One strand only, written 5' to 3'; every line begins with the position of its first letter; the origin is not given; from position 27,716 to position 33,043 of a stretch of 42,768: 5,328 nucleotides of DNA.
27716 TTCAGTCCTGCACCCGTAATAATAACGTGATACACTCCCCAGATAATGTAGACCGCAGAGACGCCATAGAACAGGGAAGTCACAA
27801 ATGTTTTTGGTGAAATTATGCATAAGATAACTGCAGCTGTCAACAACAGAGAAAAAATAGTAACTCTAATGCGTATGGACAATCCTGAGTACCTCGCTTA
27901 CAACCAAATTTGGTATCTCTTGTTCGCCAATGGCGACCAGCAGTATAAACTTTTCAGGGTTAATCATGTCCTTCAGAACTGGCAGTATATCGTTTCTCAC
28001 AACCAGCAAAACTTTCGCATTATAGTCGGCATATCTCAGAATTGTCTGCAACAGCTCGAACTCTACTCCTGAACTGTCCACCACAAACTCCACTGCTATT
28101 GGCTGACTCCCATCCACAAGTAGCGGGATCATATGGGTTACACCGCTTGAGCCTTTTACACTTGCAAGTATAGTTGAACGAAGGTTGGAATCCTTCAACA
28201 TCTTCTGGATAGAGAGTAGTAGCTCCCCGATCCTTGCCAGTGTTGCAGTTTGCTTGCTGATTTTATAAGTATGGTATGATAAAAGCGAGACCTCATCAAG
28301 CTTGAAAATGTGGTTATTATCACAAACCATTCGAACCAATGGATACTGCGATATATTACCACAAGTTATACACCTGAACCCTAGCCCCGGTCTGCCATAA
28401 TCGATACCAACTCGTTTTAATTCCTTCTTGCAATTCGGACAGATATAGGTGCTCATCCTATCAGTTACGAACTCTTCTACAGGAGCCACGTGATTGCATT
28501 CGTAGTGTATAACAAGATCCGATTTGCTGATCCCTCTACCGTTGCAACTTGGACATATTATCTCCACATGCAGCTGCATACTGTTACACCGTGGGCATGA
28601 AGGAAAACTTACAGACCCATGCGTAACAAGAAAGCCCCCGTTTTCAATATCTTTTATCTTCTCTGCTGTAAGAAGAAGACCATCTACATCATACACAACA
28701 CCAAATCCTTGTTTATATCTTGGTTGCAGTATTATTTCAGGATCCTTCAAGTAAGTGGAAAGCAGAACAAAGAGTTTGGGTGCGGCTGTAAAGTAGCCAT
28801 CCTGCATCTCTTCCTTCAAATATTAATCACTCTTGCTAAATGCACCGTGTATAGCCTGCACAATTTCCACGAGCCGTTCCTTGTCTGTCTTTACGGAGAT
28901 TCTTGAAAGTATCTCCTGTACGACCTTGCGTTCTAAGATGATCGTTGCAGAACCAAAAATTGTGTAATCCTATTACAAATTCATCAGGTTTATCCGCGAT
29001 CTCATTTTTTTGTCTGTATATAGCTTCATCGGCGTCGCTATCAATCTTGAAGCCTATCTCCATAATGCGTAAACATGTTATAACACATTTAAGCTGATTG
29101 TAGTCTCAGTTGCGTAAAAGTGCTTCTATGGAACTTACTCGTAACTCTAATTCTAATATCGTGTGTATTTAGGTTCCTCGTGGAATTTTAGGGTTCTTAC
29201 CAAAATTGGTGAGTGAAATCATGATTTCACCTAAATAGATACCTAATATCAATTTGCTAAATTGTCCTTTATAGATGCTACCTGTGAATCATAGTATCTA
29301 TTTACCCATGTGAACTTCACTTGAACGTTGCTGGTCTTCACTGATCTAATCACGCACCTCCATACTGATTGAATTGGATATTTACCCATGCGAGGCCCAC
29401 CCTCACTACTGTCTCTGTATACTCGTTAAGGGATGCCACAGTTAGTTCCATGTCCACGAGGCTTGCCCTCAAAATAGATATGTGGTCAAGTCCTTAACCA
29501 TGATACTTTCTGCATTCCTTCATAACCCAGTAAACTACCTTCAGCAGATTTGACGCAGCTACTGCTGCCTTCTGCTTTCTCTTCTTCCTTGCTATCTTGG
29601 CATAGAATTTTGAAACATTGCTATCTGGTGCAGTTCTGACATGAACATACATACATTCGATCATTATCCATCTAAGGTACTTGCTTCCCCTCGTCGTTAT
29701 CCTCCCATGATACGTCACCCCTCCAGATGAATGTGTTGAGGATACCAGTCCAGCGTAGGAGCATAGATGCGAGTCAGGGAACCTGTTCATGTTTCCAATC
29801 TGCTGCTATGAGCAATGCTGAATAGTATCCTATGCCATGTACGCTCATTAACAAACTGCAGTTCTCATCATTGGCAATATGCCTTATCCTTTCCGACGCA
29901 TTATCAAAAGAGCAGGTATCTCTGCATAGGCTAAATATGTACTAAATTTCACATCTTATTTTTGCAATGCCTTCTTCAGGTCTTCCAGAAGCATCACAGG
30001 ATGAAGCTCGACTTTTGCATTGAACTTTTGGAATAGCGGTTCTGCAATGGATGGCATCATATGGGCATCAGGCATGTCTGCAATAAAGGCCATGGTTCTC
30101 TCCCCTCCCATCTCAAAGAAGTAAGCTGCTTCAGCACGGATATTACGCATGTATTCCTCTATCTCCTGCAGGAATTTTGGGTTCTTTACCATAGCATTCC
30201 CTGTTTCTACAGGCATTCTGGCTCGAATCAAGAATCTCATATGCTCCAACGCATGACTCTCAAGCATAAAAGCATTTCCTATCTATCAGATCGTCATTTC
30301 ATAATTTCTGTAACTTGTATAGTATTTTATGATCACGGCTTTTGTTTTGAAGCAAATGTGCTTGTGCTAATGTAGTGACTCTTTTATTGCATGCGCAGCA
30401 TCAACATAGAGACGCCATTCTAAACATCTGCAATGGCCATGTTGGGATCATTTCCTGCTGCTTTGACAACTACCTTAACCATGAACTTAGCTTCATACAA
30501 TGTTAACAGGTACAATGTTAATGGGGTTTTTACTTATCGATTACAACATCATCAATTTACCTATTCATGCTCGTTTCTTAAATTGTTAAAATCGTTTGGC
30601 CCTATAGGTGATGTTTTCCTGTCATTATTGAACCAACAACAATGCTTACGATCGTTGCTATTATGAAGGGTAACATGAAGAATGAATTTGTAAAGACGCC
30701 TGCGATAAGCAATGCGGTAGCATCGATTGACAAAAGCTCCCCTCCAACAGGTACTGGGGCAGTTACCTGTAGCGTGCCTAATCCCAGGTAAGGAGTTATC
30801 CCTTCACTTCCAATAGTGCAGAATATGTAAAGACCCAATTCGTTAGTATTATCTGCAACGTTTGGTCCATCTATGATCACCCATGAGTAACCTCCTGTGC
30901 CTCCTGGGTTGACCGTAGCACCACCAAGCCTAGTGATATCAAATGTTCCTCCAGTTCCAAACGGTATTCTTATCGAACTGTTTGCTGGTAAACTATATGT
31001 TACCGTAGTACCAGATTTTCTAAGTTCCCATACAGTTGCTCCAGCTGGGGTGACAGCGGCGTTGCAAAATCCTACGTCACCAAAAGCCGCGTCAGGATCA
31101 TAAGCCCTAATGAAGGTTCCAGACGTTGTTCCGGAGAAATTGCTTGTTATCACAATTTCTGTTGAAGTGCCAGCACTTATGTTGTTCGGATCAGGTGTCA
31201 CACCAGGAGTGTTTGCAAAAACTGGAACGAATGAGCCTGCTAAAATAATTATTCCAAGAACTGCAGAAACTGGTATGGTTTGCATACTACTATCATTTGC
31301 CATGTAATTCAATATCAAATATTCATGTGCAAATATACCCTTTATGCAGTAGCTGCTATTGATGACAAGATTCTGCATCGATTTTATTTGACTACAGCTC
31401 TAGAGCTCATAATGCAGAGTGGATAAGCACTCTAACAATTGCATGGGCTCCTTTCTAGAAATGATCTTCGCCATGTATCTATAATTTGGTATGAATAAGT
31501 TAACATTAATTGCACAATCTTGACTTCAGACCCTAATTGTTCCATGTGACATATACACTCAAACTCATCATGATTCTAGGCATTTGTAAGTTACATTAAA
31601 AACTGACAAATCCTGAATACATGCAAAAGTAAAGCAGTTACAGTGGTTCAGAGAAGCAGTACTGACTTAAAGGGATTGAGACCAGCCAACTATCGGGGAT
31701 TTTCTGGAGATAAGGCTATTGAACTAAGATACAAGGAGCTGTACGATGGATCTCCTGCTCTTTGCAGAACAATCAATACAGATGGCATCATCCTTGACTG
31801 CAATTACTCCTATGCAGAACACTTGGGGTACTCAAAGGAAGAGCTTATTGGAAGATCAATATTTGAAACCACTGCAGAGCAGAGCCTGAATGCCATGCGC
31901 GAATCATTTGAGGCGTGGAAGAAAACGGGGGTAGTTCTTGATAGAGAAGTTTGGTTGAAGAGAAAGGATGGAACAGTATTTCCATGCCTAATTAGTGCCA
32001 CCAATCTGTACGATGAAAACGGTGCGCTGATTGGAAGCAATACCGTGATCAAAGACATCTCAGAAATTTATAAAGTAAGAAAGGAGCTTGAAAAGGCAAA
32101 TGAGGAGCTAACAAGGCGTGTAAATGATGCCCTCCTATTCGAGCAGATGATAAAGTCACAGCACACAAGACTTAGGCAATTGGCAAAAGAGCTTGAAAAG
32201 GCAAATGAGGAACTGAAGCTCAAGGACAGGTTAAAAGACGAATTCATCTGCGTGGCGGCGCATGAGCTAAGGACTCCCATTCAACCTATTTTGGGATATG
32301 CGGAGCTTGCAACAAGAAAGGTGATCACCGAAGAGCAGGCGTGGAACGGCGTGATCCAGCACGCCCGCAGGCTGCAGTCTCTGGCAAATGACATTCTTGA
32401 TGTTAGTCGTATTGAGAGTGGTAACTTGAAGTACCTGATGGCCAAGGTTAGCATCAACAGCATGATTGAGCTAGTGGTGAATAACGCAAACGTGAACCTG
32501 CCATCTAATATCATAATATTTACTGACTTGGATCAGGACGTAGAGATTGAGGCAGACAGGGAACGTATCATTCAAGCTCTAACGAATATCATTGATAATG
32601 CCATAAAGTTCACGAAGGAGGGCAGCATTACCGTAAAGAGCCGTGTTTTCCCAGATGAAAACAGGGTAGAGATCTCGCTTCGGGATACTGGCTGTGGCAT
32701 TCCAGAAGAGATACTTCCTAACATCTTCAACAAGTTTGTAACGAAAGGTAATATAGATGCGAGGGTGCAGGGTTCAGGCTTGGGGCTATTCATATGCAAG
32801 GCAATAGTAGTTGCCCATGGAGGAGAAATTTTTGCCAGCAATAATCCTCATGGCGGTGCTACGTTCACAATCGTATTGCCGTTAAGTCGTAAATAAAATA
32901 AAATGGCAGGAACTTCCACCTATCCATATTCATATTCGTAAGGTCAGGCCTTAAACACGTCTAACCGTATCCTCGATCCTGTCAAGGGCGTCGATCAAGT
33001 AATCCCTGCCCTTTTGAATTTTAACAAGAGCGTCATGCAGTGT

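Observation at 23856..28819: Pga/Ica-like exopolysaccharide operon with the deacetylase as a ~900-aa PEFG-anchored surface protein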

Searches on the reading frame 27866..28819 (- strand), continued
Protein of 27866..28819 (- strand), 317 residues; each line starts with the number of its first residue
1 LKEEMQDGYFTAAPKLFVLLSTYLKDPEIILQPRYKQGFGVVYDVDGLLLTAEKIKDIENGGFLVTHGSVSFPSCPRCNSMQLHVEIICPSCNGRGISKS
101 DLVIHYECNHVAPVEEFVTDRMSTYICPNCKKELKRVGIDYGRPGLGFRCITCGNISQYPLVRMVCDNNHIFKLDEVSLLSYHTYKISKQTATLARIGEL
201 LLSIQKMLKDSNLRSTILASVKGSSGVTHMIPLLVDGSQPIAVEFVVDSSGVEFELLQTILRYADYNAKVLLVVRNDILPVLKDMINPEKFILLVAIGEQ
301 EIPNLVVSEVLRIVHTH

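Call 90: search_protein_families(library=pfam, proteins=[P0078, P0080, P0081, P0082, P0085, P0087, P0089, P0090, P0029, P0042], max_evalue=0.01)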
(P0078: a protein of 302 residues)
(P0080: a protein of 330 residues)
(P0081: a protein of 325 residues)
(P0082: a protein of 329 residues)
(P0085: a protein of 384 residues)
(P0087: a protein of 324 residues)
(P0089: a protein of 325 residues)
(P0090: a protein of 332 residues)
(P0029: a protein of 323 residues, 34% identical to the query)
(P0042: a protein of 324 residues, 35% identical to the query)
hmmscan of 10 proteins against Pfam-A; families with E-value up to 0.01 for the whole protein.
P0078 (302 aa): 13 families
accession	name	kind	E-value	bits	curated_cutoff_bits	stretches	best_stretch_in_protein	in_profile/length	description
PF18551.6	TackOD1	-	3.9e-25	88.9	32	1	27-172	37-188/188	Thaumarchaeal output domain 1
PF13248.11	Zn_ribbon_3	-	1.5e-05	24.7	27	0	111-124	3-16/26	zinc-ribbon domain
PF21344.3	Zn_ribbon_LysW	-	0.0001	22.3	27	0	112-142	2-32/46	Alpha-aminoadipate carrier protein LysW-like, globular domain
PF23455.1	DUF7129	-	0.00082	19.5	30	0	131-157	11-37/45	Domain of unknown function (DUF7129)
PF01155.25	HypA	-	0.001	19.5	28.9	0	131-156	70-95/112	Hydrogenase/urease nickel incorporation, metallochaperone, hypA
PF24747.1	Zn-ribbon_GIR1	-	0.0014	18.8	26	1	58-81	5-30/37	GIR1-like zinc ribbon domain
PF01363.27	FYVE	-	0.0016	18.9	27.8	0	133-157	10-34/67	FYVE zinc finger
PF09723.15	Zn_ribbon_8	-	0.0026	18.2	34.4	0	147-159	5-17/41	Zinc ribbon domain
PF01096.23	Zn_ribbon_TFIIS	-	0.0034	17.6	21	0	74-86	2-14/39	Transcription factor S-II (TFIIS)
PF08271.17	Zn_Ribbon_TF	-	0.005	16.8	29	0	111-119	1-28/43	TFIIB zinc-binding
PF18439.7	zf_UBZ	-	0.0056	16.8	25.6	0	109-124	1-16/32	Ubiquitin-Binding Zinc Finger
PF07191.17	Zn_ribbon_6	-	0.0071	16.8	25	0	133-161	2-30/67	Double zinc ribbon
PF25206.1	DUF7836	-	0.0072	16.6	26.7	0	112-141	9-40/59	Domain of unknown function (DUF7836)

P0080 (330 aa): 4 families
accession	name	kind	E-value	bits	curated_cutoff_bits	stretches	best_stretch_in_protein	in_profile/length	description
PF18551.6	TackOD1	-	1.6e-33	116.3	32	1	29-180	33-186/188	Thaumarchaeal output domain 1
PF12773.13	DZR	-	0.00018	22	27.3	0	70-92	13-33/45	Double zinc ribbon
PF01155.25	HypA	-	0.0042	17.5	28.9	0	56-95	57-98/112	Hydrogenase/urease nickel incorporation, metallochaperone, hypA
PF08271.17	Zn_Ribbon_TF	-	0.0047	16.9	29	0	144-157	21-34/43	TFIIB zinc-binding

P0081 (325 aa): 3 families
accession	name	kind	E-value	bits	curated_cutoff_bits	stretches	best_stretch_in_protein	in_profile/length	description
PF18551.6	TackOD1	-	9.7e-32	110.5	32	1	26-185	23-186/188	Thaumarchaeal output domain 1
PF12773.13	DZR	-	0.0023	18.5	27.3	0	125-158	13-35/45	Double zinc ribbon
PF06827.20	zf-FPG_IleRS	-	0.0037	17.5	21.3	0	124-141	1-20/30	Zinc finger found in FPG and IleRS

P0082 (329 aa): 11 families
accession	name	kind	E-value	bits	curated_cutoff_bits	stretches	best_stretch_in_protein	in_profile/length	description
PF18551.6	TackOD1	-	1.4e-32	113.3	32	1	25-186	11-176/188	Thaumarchaeal output domain 1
PF12773.13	DZR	-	4.3e-06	27.2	27.3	1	131-171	9-38/45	Double zinc ribbon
PF08271.17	Zn_Ribbon_TF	-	3.1e-05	23.9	29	0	99-142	1-27/43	TFIIB zinc-binding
PF13240.11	Zn_Ribbon_1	-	6.4e-05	23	25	0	87-106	2-21/23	zinc-ribbon domain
PF09723.15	Zn_ribbon_8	-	0.00013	22.4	34.4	0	119-144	10-37/41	Zinc ribbon domain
PF13248.11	Zn_ribbon_3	-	0.00081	19.2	27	0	131-144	13-26/26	zinc-ribbon domain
PF25206.1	DUF7836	-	0.0012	19.1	26.7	0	135-165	8-38/59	Domain of unknown function (DUF7836)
PF23451.1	Zn_ribbon_PaaD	-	0.0023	17.9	27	0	99-111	15-27/53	PaaD zinc beta ribbon domain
PF12172.15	zf-ChsH2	-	0.0025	18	23.2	0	87-108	14-35/37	ChsH2, rubredoxin-like zinc ribbon domain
PF01155.25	HypA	-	0.0035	17.8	28.9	0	85-110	71-100/112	Hydrogenase/urease nickel incorporation, metallochaperone, hypA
PF07754.17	HVO_2753_ZBP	-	0.0061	16.8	33.2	0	99-122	17-40/46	Small zinc finger protein HVO_2753-like, Zn-binding pocket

P0085 (384 aa): 3 families
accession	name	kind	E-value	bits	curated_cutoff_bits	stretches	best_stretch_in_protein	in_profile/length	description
PF18551.6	TackOD1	-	2.4e-34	119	32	1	19-174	16-175/188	Thaumarchaeal output domain 1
PF12773.13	DZR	-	0.00077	20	27.3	0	71-95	10-32/45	Double zinc ribbon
PF09723.15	Zn_ribbon_8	-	0.0034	17.8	34.4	0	70-85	23-38/41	Zinc ribbon domain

P0087 (324 aa): 7 families
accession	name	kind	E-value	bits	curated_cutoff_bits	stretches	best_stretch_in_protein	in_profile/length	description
PF18551.6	TackOD1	-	4.9e-37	127.7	32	1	19-190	13-186/188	Thaumarchaeal output domain 1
PF04471.18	Mrr_cat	-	0.00012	22.7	21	1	210-313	13-114/115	Restriction endonuclease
PF07191.17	Zn_ribbon_6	-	0.00059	20.2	25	0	130-176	2-38/67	Double zinc ribbon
PF23455.1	DUF7129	-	0.00096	19.3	30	1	151-176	11-36/45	Domain of unknown function (DUF7129)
PF09723.15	Zn_ribbon_8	-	0.0025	18.2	34.4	0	71-89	19-37/41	Zinc ribbon domain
PF01155.25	HypA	-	0.0039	17.6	28.9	0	144-178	63-97/112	Hydrogenase/urease nickel incorporation, metallochaperone, hypA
PF05605.18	zf-Di19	-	0.0097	16.6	27.5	1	93-145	3-48/54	Drought induced 19 protein (Di19), zinc-binding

P0089 (325 aa): 4 families
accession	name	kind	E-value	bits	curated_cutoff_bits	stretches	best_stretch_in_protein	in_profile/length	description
PF18551.6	TackOD1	-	9.6e-32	110.5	32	1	13-192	7-188/188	Thaumarchaeal output domain 1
PF23451.1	Zn_ribbon_PaaD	-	0.00028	20.9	27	0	92-108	14-30/53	PaaD zinc beta ribbon domain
PF12172.15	zf-ChsH2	-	0.00051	20.2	23.2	1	79-103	12-36/37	ChsH2, rubredoxin-like zinc ribbon domain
PF12773.13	DZR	-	0.0085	16.7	27.3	0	79-99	25-45/45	Double zinc ribbon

P0090 (332 aa): 10 families
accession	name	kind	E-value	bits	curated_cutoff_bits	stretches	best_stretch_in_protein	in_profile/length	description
PF18551.6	TackOD1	-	3.8e-33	115.1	32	1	35-187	37-188/188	Thaumarchaeal output domain 1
PF09723.15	Zn_ribbon_8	-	0.0002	21.7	34.4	0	74-100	7-40/41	Zinc ribbon domain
PF23455.1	DUF7129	-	0.00039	20.6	30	1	144-171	9-36/45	Domain of unknown function (DUF7129)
PF07191.17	Zn_ribbon_6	-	0.00047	20.6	25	0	125-172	2-39/67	Double zinc ribbon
PF12773.13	DZR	-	0.00048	20.7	27.3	0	74-93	26-45/45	Double zinc ribbon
PF24273.1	TRASH_HVO_1752_C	-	0.00074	20.1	27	1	123-163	1-43/47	HVO_1752, C-terminal TRASH domain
PF01155.25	HypA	-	0.00081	19.8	28.9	0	73-98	71-98/112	Hydrogenase/urease nickel incorporation, metallochaperone, hypA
PF18804.6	CxC3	-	0.0044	17.2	26.6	0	155-180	38-63/113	CxC3 like cysteine cluster associated with KDZ transposases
PF23783.1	Zn_ribbon_TiaS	-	0.0058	16.8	27.3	0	126-158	4-31/41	TiaS C-terminal zinc ribbon domain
PF12172.15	zf-ChsH2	-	0.0064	16.7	23.2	1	72-97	11-36/37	ChsH2, rubredoxin-like zinc ribbon domain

P0029 (323 aa): 2 families
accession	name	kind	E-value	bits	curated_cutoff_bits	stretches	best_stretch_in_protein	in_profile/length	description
PF18551.6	TackOD1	-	4.2e-26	92.1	32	1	54-186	55-187/188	Thaumarchaeal output domain 1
PF24458.1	DUF7573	-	0.00022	21.6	30.2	1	120-154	7-37/39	Domain of unknown function (DUF7573)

P0042 (324 aa): 3 families
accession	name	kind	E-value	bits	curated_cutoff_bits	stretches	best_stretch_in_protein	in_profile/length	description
PF18551.6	TackOD1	-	6.1e-22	78.5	32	1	72-169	73-167/188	Thaumarchaeal output domain 1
PF07191.17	Zn_ribbon_6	-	0.0015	18.9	25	0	75-96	18-38/67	Double zinc ribbon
PF07282.18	Cas12f1-like_TNB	-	0.007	16.9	26.3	0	59-94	14-47/60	Cas12f1-like, TNB domain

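Call 92: search_protein_families(library=ncbifam, proteins=[L004:4581-5528:+, L004:8601-9149:+], max_evalue=0.00001)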
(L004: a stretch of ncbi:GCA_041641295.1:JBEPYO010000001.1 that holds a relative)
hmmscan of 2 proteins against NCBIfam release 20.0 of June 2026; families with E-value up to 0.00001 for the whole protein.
L004:4581-5528:+ (316 aa): 30 families (the best 25 are shown)
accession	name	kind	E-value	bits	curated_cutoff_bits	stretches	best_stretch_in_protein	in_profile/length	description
TIGR01179.1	galE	equivalog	1.7e-47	161.9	262.3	1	5-179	2-180/332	UDP-glucose 4-epimerase GalE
TIGR01181.1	dTDP_gluc_dehyt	equivalog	1e-43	149.6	365.1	1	5-307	2-308/321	dTDP-glucose 4,6-dehydratase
TIGR04180.1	EDH_00030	hypoth_equivalog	2.2e-39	135.3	475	1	5-259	1-259/297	NAD-dependent 4,6-dehydratase LegB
NF007956.0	PRK10675.1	subfamily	1.8e-28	99.7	394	1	5-179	3-184/338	UDP-glucose 4-epimerase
NF011728.1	PRK15181.1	equivalog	2e-27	96.1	760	1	6-303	19-330/348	Vi polysaccharide biosynthesis UDP-N-acetylglucosaminuronic acid C-4 epimerase TviC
TIGR02197.1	heptose_epim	equivalog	4.3e-27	95.1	274.6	1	5-264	1-269/316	ADP-glyceromanno-heptose 6-epimerase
TIGR03466.1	HpnA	hypoth_equivalog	9e-25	87.2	367.65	1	4-180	2-175/327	hopanoid-associated sugar epimerase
NF007490.0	PRK10084.1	subfamily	8.3e-23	80.9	649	1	5-257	3-278/361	dTDP-glucose 4,6-dehydratase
NF007582.0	PRK10217.1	equivalog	3.6e-21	75.6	698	1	5-257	4-271/355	dTDP-glucose 4,6-dehydratase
NF042423.1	oxyalk_red_Shew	equivalog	3.5e-20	72.3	580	1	5-261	11-262/331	2-alkyl-3-oxoalkanoate reductase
NF042422.1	oxyalk_red_OleD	equivalog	1.6e-19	70.4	580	1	5-259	3-253/329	2-alkyl-3-oxoalkanoate reductase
TIGR03589.1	PseB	equivalog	5.7e-19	68.2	407.75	1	4-259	6-247/324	UDP-N-acetylglucosamine 4,6-dehydratase (inverting)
NF043036.1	ErythonDh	equivalog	6.5e-19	68.3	325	1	5-172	3-176/321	D-erythronate dehydrogenase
NF041293.1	G6PDh_Azf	equivalog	4.1e-18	65.7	400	1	1-175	1-182/252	NAD-dependent glucose-6-phosphate dehydrogenase Azf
TIGR02622.1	CDP_4_6_dhtase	equivalog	7.5e-16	58.2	278.45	1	4-308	6-328/352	CDP-glucose 4,6-dehydratase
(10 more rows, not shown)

L004:8601-9149:+ (183 aa): 0 families

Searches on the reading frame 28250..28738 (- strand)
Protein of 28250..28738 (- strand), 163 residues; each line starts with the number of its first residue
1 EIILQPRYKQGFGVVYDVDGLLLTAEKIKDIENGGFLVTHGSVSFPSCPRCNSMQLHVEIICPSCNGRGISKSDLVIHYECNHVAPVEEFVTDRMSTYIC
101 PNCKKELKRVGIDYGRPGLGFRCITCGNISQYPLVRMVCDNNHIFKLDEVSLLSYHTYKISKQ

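Call 64: find_homologous_proteins(query=A5, max_evalue=0.001)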
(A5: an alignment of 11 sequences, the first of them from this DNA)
Query A5 (11 sequences) (163 aa, profile of the alignment): 14 proteins with E <= 0.001 among 848 candidates.
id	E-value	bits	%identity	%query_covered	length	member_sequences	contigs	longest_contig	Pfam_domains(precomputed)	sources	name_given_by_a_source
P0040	1.8e-62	228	46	98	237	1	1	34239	PF18551.7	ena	-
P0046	8.7e-61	222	40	98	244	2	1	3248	PF12172.15,PF18551.7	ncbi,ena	-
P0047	6.1e-53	197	44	98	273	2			PF18551.7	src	-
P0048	2.2e-52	195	42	98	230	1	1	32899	PF18551.7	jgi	jgi:hypothetical protein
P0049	8.5e-47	177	52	74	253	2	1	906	PF18551.7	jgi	jgi:hypothetical protein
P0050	1.9e-46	176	43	94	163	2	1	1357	PF18551.7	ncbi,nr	ncbi:MAG: hypothetical protein NZ733_05130, partial [Aigarchaeota archaeon]|nr:hypothetical protein 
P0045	2.2e-41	159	48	65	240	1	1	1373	PF18551.7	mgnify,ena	mgnify:CR=1 FL=1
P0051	2.1e-38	149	57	58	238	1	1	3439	PF18551.7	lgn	-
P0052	2.6e-35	139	39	58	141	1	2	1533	PF18551.7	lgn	-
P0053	4.0e-32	129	41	54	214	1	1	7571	PF18551.7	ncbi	-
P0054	5.5e-31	125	45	53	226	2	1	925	PF18551.7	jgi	jgi:phage FluMu protein Com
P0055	3.6e-23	100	38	50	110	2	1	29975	PF18551.7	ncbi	ncbi:MAG: hypothetical protein ACK4FV_05660, partial [Candidatus Nitrosocaldus sp.]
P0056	5.9e-19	86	54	34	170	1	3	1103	-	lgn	-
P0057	1.4e-14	72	54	34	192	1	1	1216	-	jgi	-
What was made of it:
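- Tried and rejected: It returned only 14 short proteins and none with REC (call 64).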

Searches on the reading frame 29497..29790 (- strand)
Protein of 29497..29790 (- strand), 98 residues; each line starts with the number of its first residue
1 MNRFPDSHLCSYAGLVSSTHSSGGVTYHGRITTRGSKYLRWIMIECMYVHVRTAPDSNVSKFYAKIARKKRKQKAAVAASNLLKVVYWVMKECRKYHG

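Call 10: search_protein_families(library=pfam, proteins=[window:29497-29790:-], max_evalue=0.01)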
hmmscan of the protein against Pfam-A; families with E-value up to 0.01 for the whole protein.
window:29497-29790:- (98 aa): 1 family
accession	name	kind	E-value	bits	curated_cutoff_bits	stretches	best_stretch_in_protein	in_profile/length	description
PF02371.22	Transposase_20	-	6.8e-12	46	21.3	1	2-61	26-84/87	Transposase IS116/IS110/IS902 family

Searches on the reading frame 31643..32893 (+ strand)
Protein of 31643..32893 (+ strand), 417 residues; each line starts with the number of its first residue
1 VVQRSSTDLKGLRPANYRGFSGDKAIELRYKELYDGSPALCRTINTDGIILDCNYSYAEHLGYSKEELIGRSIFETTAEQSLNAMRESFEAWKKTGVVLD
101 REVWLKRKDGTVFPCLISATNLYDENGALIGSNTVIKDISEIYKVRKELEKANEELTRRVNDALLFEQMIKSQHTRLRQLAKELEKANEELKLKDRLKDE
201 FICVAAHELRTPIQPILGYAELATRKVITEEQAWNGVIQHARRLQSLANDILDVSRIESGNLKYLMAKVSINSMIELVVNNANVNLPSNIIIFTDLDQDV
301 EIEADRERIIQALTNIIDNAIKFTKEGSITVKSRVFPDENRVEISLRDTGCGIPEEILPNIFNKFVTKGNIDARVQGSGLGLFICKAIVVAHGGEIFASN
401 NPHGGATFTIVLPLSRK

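Call 10: search_protein_families(library=pfam, proteins=[window:31643-32893:+], max_evalue=0.01)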
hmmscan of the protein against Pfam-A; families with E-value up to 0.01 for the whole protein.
window:31643-32893:+ (417 aa): 7 families
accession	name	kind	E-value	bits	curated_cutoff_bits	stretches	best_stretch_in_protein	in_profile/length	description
PF02518.31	HATPase_c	-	1.2e-29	103.4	26.4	1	305-415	2-110/111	Histidine kinase-, DNA gyrase B-, and HSP90-like ATPase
PF13426.13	PAS_9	-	9.6e-15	55.2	27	1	44-141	7-103/103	PAS domain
PF00512.31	HisKA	-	2.1e-14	53.7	26.9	1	198-260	2-66/66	His Kinase A (phospho-acceptor) domain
PF00989.32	PAS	-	2.8e-13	50.3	22.6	1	29-139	2-113/113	PAS fold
PF08448.16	PAS_4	-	2.7e-10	40.9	23.1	1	35-141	2-107/110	PAS fold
PF08447.18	PAS_3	-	7.8e-10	39.3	25.6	1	51-130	2-83/89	PAS fold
PF13188.13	PAS_8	-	0.00088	19.5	21.8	1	29-75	2-48/65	PAS domain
